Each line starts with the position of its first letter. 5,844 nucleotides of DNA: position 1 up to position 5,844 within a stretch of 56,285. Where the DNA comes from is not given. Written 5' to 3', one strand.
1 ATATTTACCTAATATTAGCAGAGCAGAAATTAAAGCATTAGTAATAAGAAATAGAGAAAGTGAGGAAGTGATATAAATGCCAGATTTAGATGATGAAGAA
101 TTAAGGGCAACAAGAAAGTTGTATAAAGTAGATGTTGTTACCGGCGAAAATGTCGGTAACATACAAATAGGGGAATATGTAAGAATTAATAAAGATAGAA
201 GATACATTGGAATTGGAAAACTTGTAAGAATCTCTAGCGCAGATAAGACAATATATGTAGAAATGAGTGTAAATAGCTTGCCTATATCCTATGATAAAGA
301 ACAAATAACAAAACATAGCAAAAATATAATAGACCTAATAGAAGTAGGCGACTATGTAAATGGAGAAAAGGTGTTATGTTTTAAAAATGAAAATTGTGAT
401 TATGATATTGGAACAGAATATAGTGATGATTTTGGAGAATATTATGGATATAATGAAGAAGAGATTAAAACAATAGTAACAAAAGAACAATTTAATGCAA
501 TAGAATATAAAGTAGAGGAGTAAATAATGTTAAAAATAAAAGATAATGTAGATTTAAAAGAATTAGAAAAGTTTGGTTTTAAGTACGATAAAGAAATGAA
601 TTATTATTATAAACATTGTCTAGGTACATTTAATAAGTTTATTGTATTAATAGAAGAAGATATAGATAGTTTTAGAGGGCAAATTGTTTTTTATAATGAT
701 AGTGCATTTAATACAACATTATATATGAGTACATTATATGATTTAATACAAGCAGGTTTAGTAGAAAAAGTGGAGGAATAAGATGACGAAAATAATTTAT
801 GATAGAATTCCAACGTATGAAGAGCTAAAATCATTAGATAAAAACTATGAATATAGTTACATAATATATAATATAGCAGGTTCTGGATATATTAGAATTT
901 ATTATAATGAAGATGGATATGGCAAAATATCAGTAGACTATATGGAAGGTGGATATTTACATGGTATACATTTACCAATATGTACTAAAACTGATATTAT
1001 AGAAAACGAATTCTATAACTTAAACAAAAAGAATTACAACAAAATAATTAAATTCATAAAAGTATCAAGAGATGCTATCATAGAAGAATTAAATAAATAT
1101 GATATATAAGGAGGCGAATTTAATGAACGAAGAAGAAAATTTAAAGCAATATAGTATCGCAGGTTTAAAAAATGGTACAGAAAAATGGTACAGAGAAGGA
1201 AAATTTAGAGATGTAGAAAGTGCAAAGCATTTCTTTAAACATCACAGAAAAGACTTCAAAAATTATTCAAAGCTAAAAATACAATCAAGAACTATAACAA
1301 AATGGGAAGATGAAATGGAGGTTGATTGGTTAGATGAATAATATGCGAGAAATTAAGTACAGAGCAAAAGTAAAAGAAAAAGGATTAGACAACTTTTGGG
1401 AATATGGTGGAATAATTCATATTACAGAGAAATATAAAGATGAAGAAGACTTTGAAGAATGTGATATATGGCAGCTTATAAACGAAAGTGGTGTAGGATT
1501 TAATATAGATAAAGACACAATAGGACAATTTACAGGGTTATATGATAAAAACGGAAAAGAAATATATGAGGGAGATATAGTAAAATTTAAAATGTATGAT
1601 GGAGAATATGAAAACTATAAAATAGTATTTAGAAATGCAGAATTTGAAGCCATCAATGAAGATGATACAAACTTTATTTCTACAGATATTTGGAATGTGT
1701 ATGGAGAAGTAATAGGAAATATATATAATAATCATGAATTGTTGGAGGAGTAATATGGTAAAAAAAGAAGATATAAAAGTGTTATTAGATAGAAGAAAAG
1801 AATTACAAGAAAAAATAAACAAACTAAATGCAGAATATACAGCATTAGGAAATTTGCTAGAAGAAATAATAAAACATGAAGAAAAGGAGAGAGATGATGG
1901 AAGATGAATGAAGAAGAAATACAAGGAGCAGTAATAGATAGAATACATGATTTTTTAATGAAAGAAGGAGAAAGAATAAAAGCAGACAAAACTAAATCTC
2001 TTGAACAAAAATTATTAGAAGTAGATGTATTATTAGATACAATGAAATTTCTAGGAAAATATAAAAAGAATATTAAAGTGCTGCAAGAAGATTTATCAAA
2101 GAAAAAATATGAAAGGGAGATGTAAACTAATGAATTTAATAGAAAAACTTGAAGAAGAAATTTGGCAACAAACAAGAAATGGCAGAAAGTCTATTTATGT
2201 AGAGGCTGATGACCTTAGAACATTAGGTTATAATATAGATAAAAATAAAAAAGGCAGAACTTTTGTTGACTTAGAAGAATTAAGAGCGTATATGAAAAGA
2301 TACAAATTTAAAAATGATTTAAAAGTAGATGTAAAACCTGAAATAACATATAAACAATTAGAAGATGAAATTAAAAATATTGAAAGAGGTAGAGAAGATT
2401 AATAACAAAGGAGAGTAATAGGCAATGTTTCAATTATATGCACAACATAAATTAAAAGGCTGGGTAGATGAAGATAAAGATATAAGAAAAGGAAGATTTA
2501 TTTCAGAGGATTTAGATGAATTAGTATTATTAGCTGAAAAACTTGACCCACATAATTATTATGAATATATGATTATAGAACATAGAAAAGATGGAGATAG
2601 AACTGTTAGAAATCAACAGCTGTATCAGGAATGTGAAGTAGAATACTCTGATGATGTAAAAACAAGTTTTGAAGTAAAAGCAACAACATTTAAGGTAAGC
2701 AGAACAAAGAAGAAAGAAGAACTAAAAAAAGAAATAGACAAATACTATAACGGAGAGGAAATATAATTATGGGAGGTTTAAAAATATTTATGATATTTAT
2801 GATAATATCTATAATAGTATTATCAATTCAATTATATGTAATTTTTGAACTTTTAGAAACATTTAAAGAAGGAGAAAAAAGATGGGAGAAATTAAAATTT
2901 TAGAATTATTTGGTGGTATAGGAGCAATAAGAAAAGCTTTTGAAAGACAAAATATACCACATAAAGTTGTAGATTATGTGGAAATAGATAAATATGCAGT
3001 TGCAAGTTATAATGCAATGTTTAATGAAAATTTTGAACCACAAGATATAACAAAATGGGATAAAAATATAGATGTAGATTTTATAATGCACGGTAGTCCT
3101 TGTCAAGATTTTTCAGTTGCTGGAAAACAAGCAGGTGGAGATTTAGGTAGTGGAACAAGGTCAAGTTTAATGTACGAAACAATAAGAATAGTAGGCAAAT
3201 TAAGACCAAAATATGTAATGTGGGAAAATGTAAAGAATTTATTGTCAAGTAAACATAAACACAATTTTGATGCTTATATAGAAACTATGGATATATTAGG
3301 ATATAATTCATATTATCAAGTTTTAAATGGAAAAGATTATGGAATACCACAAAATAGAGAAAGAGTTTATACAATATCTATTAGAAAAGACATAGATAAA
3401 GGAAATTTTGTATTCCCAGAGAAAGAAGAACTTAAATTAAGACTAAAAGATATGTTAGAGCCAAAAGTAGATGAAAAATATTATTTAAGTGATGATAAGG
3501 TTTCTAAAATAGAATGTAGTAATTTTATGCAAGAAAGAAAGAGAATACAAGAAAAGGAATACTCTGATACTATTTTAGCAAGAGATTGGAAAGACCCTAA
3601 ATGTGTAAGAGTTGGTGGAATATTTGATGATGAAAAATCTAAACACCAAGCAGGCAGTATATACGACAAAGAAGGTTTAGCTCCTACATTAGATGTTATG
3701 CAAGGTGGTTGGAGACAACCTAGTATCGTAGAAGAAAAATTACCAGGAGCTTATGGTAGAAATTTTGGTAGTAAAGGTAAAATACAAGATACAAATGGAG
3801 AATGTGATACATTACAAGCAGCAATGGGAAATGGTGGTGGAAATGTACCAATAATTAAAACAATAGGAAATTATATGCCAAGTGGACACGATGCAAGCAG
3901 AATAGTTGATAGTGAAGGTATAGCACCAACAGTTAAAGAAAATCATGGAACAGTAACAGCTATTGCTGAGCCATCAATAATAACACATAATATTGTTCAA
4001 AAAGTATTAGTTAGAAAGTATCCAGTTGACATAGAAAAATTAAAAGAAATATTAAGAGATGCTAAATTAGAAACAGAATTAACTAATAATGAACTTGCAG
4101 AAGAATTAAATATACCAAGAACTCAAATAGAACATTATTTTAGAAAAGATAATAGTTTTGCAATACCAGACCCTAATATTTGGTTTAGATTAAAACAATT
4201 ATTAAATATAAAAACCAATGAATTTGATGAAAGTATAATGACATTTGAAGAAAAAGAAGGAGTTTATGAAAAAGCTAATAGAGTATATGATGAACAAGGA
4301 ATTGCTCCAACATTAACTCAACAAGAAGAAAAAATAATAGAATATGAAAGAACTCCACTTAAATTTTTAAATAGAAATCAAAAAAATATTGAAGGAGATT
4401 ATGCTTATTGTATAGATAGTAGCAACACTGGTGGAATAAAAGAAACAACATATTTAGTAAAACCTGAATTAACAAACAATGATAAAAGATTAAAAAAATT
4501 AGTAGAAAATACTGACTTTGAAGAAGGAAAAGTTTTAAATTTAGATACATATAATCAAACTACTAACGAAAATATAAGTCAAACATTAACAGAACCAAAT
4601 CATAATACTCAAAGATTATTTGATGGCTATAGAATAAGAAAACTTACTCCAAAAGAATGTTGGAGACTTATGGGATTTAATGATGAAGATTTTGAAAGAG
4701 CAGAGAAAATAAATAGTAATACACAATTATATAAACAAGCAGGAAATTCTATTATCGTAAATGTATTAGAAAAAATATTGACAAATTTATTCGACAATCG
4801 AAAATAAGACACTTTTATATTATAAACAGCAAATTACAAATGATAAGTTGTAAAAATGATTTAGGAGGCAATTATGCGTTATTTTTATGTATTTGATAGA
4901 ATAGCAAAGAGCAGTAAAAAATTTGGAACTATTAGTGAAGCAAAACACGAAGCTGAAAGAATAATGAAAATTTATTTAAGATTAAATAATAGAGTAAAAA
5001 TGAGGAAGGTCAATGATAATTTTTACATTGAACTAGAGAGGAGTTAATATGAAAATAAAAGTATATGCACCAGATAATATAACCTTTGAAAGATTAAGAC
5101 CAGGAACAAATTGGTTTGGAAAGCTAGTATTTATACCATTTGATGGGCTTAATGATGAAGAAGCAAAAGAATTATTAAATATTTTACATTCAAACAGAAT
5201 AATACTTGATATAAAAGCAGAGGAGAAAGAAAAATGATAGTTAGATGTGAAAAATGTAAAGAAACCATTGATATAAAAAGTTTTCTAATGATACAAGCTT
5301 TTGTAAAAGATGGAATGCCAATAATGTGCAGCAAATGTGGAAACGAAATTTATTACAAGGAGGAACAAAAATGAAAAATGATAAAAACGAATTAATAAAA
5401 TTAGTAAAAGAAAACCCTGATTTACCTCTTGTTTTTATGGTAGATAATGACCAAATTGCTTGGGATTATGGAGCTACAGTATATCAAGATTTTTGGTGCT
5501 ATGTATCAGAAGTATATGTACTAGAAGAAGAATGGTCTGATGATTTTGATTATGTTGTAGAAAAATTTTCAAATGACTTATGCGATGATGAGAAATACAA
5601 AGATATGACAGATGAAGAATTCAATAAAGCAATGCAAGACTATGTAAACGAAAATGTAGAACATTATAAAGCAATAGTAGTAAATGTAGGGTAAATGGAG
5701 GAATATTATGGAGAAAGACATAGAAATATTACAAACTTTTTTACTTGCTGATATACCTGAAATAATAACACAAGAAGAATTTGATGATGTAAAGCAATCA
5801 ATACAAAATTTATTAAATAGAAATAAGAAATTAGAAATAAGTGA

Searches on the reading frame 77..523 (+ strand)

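Call 30: search_protein_families(library=pfam, proteins=[window:77-523:+], max_evalue=0.001)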
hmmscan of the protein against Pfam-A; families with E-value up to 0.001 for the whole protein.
window:77-523:+ (148 aa): 0 families

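Call 87: search_protein_families(library=phrogs, proteins=[window:77-523:+], max_evalue=0.01)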
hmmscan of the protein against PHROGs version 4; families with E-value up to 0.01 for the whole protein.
window:77-523:+ (148 aa): 1 family
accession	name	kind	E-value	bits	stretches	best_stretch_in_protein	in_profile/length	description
phrog_26509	-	unknown function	0.0059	18.1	0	9-66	10-69/96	-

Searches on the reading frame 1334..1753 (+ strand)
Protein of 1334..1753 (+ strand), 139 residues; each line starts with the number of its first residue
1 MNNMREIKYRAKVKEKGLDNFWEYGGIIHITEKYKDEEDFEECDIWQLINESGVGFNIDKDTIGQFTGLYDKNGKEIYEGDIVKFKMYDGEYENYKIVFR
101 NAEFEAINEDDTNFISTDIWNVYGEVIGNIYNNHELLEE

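Call 30: search_protein_families(library=pfam, proteins=[window:1334-1753:+], max_evalue=0.001)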
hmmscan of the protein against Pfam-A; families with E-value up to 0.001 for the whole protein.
window:1334-1753:+ (139 aa): 1 family
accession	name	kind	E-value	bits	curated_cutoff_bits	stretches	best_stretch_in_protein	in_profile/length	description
PF09643.15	YopX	-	2.2e-16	60.4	22.4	1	8-138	1-128/128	YopX protein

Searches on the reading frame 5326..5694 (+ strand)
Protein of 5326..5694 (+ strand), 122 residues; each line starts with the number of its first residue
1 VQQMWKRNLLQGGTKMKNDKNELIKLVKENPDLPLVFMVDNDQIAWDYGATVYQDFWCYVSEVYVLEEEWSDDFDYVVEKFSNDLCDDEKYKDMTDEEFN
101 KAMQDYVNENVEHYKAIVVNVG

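Call 30: search_protein_families(library=pfam, proteins=[window:5326-5694:+], max_evalue=0.001)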
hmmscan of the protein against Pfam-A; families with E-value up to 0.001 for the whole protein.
window:5326-5694:+ (122 aa): 0 families

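Call 87: search_protein_families(library=phrogs, proteins=[window:5326-5694:+], max_evalue=0.01)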
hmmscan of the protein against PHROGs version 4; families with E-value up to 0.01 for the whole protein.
window:5326-5694:+ (122 aa): 2 families
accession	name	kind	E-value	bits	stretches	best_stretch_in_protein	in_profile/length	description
phrog_23660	-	unknown function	1.8e-12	48.6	1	17-122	2-103/105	-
phrog_18487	-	unknown function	0.0024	18.8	1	15-66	7-56/133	-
